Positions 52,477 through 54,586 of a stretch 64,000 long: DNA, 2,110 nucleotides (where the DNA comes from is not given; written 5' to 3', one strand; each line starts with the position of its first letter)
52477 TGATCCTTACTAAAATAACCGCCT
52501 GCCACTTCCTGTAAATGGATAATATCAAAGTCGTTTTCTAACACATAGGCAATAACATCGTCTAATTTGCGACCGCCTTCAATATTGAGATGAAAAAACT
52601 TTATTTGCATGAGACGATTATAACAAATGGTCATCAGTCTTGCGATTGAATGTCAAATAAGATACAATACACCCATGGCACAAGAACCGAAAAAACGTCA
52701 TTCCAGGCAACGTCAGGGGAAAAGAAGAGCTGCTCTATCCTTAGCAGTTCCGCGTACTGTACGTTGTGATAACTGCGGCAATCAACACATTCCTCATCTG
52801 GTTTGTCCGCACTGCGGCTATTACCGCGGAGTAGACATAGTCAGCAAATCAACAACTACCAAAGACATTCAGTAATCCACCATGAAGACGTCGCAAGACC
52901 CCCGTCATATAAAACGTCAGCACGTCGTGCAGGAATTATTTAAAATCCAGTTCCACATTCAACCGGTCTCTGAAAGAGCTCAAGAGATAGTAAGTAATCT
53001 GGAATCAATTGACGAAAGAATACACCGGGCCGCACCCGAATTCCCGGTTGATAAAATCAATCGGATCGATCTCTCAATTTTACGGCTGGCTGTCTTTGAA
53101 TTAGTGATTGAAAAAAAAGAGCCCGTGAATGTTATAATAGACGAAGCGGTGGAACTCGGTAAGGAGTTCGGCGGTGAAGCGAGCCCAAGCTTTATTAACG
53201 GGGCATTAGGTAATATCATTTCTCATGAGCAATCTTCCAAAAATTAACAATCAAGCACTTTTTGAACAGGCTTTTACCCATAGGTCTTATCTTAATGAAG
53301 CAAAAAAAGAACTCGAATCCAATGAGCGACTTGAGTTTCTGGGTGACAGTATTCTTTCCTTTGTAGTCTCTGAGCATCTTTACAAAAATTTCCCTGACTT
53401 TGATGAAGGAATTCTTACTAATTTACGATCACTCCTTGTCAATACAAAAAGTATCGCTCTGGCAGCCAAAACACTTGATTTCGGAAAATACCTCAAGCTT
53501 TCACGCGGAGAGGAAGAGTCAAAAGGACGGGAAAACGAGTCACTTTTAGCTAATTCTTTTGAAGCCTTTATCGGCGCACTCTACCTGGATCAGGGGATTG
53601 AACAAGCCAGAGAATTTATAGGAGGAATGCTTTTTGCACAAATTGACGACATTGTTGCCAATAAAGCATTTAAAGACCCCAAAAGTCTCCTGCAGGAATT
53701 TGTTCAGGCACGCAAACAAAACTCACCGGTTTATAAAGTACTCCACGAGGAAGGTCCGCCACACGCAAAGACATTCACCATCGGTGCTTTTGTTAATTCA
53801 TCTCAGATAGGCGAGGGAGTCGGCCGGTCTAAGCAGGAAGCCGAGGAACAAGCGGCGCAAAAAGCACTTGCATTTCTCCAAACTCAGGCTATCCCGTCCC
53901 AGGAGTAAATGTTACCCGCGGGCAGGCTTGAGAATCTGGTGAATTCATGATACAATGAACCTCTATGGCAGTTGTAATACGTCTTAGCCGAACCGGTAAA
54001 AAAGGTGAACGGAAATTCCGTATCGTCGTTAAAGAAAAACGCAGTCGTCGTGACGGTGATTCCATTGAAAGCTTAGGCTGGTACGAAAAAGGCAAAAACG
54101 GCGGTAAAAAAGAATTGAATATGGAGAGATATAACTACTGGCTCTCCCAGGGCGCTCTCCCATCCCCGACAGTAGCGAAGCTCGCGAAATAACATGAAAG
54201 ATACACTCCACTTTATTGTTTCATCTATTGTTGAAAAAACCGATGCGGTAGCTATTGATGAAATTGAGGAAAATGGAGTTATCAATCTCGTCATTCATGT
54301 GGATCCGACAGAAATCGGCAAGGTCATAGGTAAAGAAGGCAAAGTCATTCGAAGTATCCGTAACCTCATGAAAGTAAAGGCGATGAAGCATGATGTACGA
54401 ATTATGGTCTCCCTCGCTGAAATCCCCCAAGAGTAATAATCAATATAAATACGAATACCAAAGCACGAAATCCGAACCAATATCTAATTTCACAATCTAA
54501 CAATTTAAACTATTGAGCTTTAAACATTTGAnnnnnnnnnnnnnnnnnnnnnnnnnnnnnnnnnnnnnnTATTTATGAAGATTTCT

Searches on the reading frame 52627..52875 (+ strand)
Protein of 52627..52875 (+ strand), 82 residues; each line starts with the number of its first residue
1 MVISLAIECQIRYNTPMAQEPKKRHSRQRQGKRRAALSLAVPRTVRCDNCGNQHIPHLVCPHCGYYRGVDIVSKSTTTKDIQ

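Call 81: search_protein_families(library=pfam, proteins=[window:52627-52875:+], max_evalue=0.001)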
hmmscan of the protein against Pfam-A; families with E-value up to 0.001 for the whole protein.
window:52627-52875:+ (82 aa): 2 families
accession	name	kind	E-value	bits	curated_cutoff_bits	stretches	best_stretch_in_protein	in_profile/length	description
PF01783.29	Ribosomal_L32p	-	4.7e-19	68.8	21.3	1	21-73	3-55/56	Ribosomal L32p protein family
PF12898.13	Stc1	-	0.0007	20.6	24.8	1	23-79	12-73/84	Stc1 domain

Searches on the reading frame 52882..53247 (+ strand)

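Call 81: search_protein_families(library=pfam, proteins=[window:52882-53247:+], max_evalue=0.001)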
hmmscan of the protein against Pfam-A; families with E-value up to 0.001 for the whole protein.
window:52882-53247:+ (121 aa): 1 family
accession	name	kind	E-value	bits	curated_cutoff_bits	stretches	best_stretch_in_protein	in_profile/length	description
PF01029.23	NusB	-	2.6e-21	76.9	23.1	1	33-113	52-132/133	NusB family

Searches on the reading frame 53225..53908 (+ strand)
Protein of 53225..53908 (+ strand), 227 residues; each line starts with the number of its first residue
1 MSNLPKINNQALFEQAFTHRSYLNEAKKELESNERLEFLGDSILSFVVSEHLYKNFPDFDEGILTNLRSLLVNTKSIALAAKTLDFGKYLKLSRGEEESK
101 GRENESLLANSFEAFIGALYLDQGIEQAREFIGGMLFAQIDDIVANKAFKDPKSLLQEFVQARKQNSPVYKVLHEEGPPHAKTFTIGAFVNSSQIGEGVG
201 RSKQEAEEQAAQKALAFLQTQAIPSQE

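Call 81: search_protein_families(library=pfam, proteins=[window:53225-53908:+], max_evalue=0.001)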
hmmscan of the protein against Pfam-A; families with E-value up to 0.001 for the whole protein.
window:53225-53908:+ (227 aa): 5 families
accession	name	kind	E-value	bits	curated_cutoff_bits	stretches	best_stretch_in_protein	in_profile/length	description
PF14622.11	Ribonucleas_3_3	-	1.5e-38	132.3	35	1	9-138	1-126/128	Ribonuclease-III-like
PF00636.31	Ribonuclease_3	-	2.1e-25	89.9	27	1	34-124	1-102/102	Ribonuclease III domain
PF00035.32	dsrm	-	1.1e-17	64.8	23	1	152-217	1-65/66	Double-stranded RNA binding motif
PF22935.1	RM44_endonuclase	-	8.1e-08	32.9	27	1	9-119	19-139/139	Large ribosomal subunit protein mL44, endonuclease domain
PF14709.13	DND1_DSRM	-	8.8e-05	23.2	25.7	1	151-218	2-79/80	double strand RNA binding domain from DEAD END PROTEIN 1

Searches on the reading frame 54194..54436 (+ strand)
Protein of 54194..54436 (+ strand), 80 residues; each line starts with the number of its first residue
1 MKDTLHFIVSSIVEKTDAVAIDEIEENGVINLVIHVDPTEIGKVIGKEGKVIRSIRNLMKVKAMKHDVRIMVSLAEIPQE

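Call 81: search_protein_families(library=pfam, proteins=[window:54194-54436:+], max_evalue=0.001)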
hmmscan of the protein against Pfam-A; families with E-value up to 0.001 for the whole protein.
window:54194-54436:+ (80 aa): 2 families
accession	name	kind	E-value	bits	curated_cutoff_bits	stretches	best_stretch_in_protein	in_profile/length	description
PF13083.13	KH_KhpA-B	-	1.9e-15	57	32.1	1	2-72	1-71/73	KhpA/KhpB, KH domain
PF00013.35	KH_1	-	2.3e-05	24.5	21.5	1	33-62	3-32/66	KH domain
